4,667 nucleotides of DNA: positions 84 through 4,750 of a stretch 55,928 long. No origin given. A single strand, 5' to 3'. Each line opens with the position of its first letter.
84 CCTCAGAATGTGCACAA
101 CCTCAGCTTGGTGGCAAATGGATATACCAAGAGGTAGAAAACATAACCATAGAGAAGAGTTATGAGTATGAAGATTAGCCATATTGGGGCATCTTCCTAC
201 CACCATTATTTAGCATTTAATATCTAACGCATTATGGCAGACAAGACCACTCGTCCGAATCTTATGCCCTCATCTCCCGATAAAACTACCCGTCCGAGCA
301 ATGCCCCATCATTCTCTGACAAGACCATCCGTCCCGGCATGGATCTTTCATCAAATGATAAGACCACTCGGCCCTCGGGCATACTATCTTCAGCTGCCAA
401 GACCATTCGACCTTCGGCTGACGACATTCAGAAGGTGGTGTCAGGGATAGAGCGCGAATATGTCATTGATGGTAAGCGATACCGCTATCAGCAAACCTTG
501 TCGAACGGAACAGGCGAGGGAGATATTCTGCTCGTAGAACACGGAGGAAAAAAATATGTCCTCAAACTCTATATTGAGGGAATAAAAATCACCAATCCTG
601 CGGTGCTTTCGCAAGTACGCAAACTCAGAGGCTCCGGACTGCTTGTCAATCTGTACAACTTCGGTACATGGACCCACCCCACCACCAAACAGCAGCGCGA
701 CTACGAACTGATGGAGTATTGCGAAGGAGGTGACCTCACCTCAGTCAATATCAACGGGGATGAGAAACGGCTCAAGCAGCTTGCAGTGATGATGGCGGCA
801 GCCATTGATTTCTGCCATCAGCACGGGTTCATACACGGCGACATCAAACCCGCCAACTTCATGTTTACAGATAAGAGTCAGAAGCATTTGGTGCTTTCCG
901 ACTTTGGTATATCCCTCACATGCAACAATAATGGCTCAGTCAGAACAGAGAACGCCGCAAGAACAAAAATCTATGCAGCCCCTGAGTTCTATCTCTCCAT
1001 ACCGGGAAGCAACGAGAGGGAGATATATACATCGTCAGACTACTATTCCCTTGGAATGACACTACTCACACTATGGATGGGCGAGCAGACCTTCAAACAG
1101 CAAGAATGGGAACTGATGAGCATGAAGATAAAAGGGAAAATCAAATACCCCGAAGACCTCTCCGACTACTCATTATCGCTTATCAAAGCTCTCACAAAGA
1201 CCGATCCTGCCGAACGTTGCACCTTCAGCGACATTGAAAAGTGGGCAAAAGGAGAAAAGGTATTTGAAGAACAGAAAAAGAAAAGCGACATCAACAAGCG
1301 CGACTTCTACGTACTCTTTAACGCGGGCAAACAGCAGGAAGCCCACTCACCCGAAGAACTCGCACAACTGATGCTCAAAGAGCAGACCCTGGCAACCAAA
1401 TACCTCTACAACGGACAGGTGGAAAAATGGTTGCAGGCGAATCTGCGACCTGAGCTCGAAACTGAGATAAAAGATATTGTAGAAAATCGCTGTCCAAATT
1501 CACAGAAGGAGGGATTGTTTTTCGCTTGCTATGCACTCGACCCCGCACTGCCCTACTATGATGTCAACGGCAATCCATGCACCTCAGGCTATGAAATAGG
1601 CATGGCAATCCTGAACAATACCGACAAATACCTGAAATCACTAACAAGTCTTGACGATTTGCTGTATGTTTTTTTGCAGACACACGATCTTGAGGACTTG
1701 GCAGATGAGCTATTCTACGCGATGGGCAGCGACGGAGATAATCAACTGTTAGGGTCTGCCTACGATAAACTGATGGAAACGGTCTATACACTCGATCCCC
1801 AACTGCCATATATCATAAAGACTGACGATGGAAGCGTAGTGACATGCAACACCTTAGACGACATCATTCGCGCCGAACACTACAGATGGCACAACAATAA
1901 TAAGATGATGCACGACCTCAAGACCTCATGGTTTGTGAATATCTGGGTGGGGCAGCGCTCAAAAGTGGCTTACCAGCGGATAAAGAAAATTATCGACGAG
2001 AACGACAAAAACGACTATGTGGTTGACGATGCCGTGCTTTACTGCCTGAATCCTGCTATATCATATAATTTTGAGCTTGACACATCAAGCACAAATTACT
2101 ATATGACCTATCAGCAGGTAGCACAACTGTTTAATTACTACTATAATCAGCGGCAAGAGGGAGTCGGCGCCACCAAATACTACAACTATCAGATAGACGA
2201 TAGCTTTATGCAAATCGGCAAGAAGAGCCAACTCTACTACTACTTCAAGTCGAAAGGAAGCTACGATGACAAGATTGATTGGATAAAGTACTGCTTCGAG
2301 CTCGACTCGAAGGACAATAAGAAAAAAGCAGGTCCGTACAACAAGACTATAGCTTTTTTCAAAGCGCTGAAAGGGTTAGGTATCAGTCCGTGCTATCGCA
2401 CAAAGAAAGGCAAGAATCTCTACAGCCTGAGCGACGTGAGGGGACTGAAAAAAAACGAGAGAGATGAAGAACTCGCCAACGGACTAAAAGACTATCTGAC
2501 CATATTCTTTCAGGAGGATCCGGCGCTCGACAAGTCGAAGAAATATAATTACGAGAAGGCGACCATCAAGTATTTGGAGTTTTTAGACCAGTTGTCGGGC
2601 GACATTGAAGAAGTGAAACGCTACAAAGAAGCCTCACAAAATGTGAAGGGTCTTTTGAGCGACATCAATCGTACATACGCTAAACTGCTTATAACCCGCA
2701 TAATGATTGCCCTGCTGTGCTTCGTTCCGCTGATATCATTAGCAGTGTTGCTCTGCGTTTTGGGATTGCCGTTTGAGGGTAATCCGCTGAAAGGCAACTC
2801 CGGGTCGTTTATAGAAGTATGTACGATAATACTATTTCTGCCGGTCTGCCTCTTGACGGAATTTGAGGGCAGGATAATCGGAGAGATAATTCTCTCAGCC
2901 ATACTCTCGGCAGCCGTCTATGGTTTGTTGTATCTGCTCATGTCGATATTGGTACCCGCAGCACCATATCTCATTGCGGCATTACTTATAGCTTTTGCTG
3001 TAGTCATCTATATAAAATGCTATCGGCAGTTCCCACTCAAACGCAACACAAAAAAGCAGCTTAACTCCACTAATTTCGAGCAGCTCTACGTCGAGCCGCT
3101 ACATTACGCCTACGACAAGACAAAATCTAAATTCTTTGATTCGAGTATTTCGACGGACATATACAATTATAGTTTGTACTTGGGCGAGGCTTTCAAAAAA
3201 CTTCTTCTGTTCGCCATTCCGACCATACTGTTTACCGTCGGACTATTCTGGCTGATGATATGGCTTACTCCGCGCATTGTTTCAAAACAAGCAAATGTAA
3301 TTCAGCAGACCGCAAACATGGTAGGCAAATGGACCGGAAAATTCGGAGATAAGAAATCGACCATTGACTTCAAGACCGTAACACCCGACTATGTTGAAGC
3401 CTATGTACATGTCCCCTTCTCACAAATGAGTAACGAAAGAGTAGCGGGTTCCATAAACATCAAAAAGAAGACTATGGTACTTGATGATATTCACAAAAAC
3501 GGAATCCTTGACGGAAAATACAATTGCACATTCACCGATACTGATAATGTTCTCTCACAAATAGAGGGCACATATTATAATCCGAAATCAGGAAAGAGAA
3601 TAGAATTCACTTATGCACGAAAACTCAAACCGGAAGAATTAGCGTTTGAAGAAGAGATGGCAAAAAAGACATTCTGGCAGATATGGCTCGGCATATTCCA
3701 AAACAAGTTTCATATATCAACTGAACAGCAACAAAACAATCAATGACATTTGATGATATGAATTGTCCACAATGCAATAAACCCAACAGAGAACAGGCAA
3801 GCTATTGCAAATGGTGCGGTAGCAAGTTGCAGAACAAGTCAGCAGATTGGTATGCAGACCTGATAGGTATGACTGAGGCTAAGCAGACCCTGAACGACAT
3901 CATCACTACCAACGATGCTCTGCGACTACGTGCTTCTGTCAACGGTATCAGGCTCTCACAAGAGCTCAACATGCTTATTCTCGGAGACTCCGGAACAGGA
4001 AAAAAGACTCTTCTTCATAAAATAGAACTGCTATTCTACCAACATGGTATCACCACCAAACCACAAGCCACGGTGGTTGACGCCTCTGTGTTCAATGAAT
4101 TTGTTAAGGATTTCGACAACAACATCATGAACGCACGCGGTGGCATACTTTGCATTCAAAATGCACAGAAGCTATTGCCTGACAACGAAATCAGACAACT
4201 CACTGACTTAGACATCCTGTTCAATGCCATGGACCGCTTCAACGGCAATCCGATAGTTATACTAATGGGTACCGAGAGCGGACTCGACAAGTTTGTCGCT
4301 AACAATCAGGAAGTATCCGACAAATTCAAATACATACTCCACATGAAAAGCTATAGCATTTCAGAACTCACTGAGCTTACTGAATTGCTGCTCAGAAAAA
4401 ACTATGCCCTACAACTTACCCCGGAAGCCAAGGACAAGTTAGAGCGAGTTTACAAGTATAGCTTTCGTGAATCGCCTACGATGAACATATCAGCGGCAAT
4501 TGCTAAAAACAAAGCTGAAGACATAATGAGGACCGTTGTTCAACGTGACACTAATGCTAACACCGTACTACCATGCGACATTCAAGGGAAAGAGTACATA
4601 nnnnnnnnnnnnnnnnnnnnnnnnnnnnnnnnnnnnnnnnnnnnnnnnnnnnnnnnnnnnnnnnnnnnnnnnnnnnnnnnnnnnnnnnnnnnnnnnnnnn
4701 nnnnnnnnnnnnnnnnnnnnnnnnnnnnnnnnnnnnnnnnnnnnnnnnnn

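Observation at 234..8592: Tightly coupled cassette: membrane Ser/Thr kinase, 4xAAA+ zinc-ribbon ATPase, zinc-ribbon FHA protein and PP2C phosphatase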

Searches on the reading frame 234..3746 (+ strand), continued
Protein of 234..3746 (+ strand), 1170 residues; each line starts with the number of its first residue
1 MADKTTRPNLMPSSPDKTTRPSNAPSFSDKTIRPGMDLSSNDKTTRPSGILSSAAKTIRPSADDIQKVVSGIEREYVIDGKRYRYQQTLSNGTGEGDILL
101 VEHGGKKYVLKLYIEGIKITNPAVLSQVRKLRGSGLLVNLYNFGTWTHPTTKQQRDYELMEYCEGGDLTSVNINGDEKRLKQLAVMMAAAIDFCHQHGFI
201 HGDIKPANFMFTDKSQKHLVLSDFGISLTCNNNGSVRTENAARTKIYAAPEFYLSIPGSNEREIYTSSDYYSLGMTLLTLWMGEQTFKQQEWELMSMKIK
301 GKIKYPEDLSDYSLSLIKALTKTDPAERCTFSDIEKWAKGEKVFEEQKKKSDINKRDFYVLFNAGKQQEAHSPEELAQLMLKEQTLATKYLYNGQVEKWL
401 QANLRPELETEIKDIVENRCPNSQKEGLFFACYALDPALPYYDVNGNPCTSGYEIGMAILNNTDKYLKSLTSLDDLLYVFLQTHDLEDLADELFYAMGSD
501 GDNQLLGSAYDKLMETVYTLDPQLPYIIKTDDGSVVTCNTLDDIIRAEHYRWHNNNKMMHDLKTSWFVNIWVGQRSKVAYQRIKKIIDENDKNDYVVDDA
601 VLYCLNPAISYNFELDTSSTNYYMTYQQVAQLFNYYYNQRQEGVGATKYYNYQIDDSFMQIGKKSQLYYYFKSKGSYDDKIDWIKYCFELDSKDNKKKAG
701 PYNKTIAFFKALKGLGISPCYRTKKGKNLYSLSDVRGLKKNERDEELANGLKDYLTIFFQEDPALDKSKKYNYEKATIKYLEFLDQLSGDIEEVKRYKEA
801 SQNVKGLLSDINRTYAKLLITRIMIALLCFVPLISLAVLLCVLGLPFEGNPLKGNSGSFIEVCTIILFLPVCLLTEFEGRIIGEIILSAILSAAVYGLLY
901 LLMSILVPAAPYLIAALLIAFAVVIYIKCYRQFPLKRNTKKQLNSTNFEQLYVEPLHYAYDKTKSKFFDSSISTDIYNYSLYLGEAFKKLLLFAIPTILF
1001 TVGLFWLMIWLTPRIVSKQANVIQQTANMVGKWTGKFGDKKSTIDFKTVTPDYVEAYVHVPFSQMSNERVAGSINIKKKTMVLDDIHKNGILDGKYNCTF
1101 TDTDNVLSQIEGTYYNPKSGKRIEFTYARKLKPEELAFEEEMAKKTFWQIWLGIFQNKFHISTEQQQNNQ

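Call 99: search_protein_families(library=pfam, proteins=[P0174, P0201, P0219, P0185, P0190, P0167], max_evalue=0.001)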
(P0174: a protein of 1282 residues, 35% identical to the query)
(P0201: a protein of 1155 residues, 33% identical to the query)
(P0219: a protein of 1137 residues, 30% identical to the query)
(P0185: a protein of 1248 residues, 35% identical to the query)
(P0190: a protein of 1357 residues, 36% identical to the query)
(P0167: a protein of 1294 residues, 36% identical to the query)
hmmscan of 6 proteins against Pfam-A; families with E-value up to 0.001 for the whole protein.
P0174 (1282 aa): 4 families
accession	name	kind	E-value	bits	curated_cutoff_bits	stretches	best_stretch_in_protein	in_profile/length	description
PF00069.31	Pkinase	-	4.5e-25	89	31.7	1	176-354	74-258/263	Protein kinase domain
PF07714.23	PK_Tyr_Ser-Thr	-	2.5e-12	47.1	23.1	1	172-354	73-255/258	Protein tyrosine and serine/threonine kinase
PF08239.17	SH3_3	-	8.9e-10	39.1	27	1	1030-1081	2-54/54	Bacterial SH3 domain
PF06347.19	SH3_4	-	0.00051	20.2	24.1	0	1030-1076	4-50/56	Bacterial SH3 domain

P0201 (1155 aa): 4 families
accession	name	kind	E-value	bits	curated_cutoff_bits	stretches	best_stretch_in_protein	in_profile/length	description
PF00069.31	Pkinase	-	3.9e-23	82.6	31.7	1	208-371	97-256/263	Protein kinase domain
PF08239.17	SH3_3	-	1e-10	42.1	27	1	1098-1149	1-54/54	Bacterial SH3 domain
PF07714.23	PK_Tyr_Ser-Thr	-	5.1e-09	36.2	23.1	1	221-372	114-254/258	Protein tyrosine and serine/threonine kinase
PF03109.22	ABC1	-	2.6e-05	23.9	22.9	1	209-270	167-226/244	ABC1 atypical kinase-like domain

P0219 (1137 aa): 4 families
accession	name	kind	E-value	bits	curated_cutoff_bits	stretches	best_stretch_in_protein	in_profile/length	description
PF00069.31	Pkinase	-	4.3e-22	79.2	31.7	1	189-352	97-256/263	Protein kinase domain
PF08239.17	SH3_3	-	7.5e-13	48.9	27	1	1081-1131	2-54/54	Bacterial SH3 domain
PF07714.23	PK_Tyr_Ser-Thr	-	4.9e-08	33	23.1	1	198-353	110-254/258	Protein tyrosine and serine/threonine kinase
PF03109.22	ABC1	-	2.9e-05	23.8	22.9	1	197-251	174-226/244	ABC1 atypical kinase-like domain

P0185 (1248 aa): 3 families
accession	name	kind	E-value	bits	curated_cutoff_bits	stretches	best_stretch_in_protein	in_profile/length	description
PF14903.11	WG_beta_rep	-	3.8e-54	180.8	25.6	4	1050-1084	1-35/35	WG containing repeat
PF00069.31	Pkinase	-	1.6e-20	74.1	31.7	1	147-330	72-258/263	Protein kinase domain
PF07714.23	PK_Tyr_Ser-Thr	-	1.1e-11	45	23.1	1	149-330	77-255/258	Protein tyrosine and serine/threonine kinase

P0190 (1357 aa): 5 families
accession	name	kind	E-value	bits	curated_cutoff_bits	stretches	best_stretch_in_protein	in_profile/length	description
PF00069.31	Pkinase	-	1.8e-26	93.6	31.7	1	165-349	70-257/263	Protein kinase domain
PF13308.11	YARHG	-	2.4e-19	69.5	27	1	1281-1357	6-84/85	YARHG domain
PF07714.23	PK_Tyr_Ser-Thr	-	3.2e-12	46.7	23.1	1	166-350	74-255/258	Protein tyrosine and serine/threonine kinase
PF01636.29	APH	-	3.3e-05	24.2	23.2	0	110-208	14-109/239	Phosphotransferase enzyme family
PF03109.22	ABC1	-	5.7e-05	22.8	22.9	1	171-250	146-223/244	ABC1 atypical kinase-like domain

P0167 (1294 aa): 16 families
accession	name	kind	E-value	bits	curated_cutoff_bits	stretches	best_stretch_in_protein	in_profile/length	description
PF00515.34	TPR_1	-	3.1e-24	84.2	27.8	3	1186-1216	2-32/34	Tetratricopeptide repeat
PF00069.31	Pkinase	-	1.5e-23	84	31.7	1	173-360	76-259/263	Protein kinase domain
PF07719.23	TPR_2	-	2.2e-20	71.5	27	2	1185-1215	1-31/34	Tetratricopeptide repeat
PF13181.12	TPR_8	-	8.3e-17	60.3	25.7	2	1187-1216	3-32/34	Tetratricopeptide repeat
PF07714.23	PK_Tyr_Ser-Thr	-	2.8e-14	53.5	23.1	1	173-359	79-255/258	Protein tyrosine and serine/threonine kinase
PF13414.12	TPR_11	-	1e-12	47.9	26.8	1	1192-1230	1-39/42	TPR repeat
PF13176.12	TPR_7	-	1.7e-12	46.8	27.9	1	1188-1217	2-31/36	Tetratricopeptide repeat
PF13424.12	TPR_12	-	5.7e-12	46.1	30.1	1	1219-1282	3-74/77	Tetratricopeptide repeat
PF13431.12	TPR_17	-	1.3e-10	41.1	24.4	0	1241-1273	1-33/34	Tetratricopeptide repeat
PF13432.12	TPR_16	-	1.1e-09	38.9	32.7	1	1223-1285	1-63/65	Tetratricopeptide repeat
PF14559.12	TPR_19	-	1.5e-09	38.5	25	1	1197-1244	3-50/68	Tetratricopeptide repeat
PF13174.12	TPR_6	-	4.3e-08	33.7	26.3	0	1255-1280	2-27/33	Tetratricopeptide repeat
PF23914.1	TPR_CcmH_CycH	-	1.3e-06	28.8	42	1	1177-1280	42-148/158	Cytochrome c-type biogenesis protein H TPR domain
PF13428.12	TPR_14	-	8.7e-06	26.4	23.5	0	1220-1260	2-42/44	Tetratricopeptide repeat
PF12895.13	ANAPC3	-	0.00013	22.7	27.2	0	1169-1243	5-80/82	Anaphase-promoting complex, cyclosome, subunit 3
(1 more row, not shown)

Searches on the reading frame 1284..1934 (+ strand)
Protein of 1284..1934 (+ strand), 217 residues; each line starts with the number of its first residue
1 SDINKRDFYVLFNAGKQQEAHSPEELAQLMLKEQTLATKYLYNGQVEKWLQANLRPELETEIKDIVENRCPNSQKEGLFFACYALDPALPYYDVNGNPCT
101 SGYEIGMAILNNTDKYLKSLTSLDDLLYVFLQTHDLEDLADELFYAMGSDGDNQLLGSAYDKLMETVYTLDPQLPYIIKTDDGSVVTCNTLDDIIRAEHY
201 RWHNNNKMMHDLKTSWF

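Call 86: search_protein_families(library=pfam, proteins=[window:1284-1934:+], max_evalue=5)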
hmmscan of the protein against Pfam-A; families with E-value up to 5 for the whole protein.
window:1284-1934:+ (217 aa): 1 family
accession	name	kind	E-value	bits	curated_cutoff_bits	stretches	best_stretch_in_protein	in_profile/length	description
PF02833.19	DHHA2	-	0.23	12.2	27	1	11-69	3-60/126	DHHA2 domain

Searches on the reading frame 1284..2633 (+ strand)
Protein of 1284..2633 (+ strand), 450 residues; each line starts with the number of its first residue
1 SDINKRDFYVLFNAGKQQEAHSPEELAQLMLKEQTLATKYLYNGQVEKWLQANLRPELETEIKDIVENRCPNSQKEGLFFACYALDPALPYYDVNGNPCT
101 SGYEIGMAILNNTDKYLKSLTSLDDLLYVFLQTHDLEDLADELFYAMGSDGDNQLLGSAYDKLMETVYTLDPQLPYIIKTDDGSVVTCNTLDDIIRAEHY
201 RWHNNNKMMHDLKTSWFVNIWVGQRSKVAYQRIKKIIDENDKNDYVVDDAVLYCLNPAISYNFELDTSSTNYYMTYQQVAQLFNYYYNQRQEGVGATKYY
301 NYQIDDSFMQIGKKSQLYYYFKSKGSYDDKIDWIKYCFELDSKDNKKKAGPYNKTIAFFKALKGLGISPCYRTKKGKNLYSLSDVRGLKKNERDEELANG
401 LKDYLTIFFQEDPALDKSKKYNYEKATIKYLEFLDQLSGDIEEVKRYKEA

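Call 69: search_protein_representatives(protein=window:1284-2633:+)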
Query: 450 residues. Proteins with E-value up to 0.001 (for the whole library): 244; up to 1e-10: 141; up to 1e-30: 67. The best 150 are listed.
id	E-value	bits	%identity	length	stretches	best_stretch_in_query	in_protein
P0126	2.8e-99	349.4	41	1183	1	4-449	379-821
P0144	5.6e-97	341.8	42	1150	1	4-449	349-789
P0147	1.4e-87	310.9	40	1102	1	5-440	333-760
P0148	1.7e-86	307.2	41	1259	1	6-448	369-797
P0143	1.2e-83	297.9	39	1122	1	5-448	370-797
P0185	6.0e-80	285.7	38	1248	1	6-450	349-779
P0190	8.5e-80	285.2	40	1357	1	5-447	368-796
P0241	1.3e-79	284.5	38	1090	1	5-448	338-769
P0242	1.1e-73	265.0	35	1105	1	6-450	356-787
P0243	1.7e-71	257.8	36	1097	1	6-448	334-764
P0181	1.8e-71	257.8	40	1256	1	8-450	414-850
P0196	5.5e-70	252.8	35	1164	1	5-448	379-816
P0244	6.4e-68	246.0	37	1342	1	9-440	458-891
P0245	5.6e-62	226.4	35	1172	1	16-449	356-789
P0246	1.0e-60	222.3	37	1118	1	11-450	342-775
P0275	2.8e-37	145.1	32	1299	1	5-449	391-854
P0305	1.4e-26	109.8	28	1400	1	11-450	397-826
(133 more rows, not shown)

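Call 90: search_solved_structures(query=A5, max_evalue=10)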
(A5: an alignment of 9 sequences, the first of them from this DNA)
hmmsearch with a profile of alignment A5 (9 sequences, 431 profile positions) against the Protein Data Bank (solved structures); distinct sequences matched with E-value up to 10: 0.

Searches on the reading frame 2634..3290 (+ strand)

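Call 86: search_protein_families(library=pfam, proteins=[window:2634-3290:+], max_evalue=5)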
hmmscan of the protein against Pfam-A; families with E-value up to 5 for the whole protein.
window:2634-3290:+ (219 aa): 2 families
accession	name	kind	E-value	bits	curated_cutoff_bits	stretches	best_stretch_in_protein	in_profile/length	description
PF15102.11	TMEM154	-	0.45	10.8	30.3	1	105-171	67-124/153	TMEM154 protein family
PF09843.14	DUF2070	-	3.7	6.2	30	1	23-154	72-196/561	Predicted membrane protein (DUF2070)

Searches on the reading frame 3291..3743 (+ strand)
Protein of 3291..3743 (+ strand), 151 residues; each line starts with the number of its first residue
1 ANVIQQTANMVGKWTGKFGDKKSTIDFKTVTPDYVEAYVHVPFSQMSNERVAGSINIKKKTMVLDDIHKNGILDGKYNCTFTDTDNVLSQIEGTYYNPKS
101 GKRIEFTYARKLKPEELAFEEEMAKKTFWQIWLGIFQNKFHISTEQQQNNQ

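Call 86: search_protein_families(library=pfam, proteins=[window:3291-3743:+], max_evalue=5)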
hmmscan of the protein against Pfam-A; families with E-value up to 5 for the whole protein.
window:3291-3743:+ (151 aa): 0 families

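Call 91: search_solved_structures(query=A6, max_evalue=10)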
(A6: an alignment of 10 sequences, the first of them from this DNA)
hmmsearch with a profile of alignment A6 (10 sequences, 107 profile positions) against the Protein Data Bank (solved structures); distinct sequences matched with E-value up to 10: 1.
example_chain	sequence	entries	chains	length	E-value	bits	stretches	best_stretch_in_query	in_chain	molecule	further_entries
4f1z_A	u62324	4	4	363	4.1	10.7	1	38-91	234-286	Clumping factor B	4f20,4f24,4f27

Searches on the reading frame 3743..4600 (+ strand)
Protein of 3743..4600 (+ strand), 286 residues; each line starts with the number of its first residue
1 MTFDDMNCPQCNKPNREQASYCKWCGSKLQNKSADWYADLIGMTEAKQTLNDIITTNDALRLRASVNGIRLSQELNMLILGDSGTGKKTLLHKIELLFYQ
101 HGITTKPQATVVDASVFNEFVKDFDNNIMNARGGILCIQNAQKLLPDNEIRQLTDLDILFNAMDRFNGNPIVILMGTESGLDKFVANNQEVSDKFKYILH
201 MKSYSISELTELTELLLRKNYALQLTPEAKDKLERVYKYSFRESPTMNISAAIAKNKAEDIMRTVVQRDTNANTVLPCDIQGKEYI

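Call 86: search_protein_families(library=pfam, proteins=[window:3743-4600:+], max_evalue=5)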
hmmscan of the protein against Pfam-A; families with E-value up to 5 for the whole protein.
window:3743-4600:+ (286 aa): 18 families
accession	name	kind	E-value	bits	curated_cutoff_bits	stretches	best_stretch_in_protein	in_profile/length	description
PF12773.13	DZR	-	1.4e-05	25.6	27.3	1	8-30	1-23/45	Double zinc ribbon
PF00493.29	MCM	-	0.00079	19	23.3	1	66-141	49-130/224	MCM P-loop domain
PF00503.26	G-alpha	-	0.00083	19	48.8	1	70-202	17-99/333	G-protein alpha subunit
PF24460.1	DUF7575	-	0.0015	18.3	28.5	1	6-29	4-27/28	Domain of unknown function (DUF7575)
PF13401.12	AAA_22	-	0.0016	19.2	27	2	73-124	4-50/130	AAA domain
PF24463.1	DUF7577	-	0.0022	18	28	1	7-30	4-27/27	Domain of unknown function (DUF7577)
PF13555.12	AAA_29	-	0.0079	16.4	27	1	71-99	19-47/61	P-loop containing region of AAA domain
PF13240.11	Zn_Ribbon_1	-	0.012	15.9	25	1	8-29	2-23/23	zinc-ribbon domain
PF21909.2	USP_UIM_N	-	0.026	15.1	27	1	220-247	17-43/53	Ubiquitin-specific protease UIM domain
PF22400.1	DUF6980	-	0.029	15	27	1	18-41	51-75/99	Domain of unknown function (DUF6980)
PF12775.13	AAA_7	-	0.057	13.4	25.8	1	52-93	12-52/181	P-loop containing dynein motor region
PF13191.12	AAA_16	-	0.07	14.1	32.6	1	62-109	12-62/167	AAA ATPase domain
PF00158.32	Sigma54_activat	-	0.087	12.9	20.2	1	71-94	19-42/168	Sigma-54 interaction domain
PF25201.1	nSTAND6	-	0.11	12.9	27.7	0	118-173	87-141/148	Novel STAND NTPase 6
PF13821.11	DUF4187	-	0.14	12.4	29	1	16-32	23-39/54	Domain of unknown function (DUF4187)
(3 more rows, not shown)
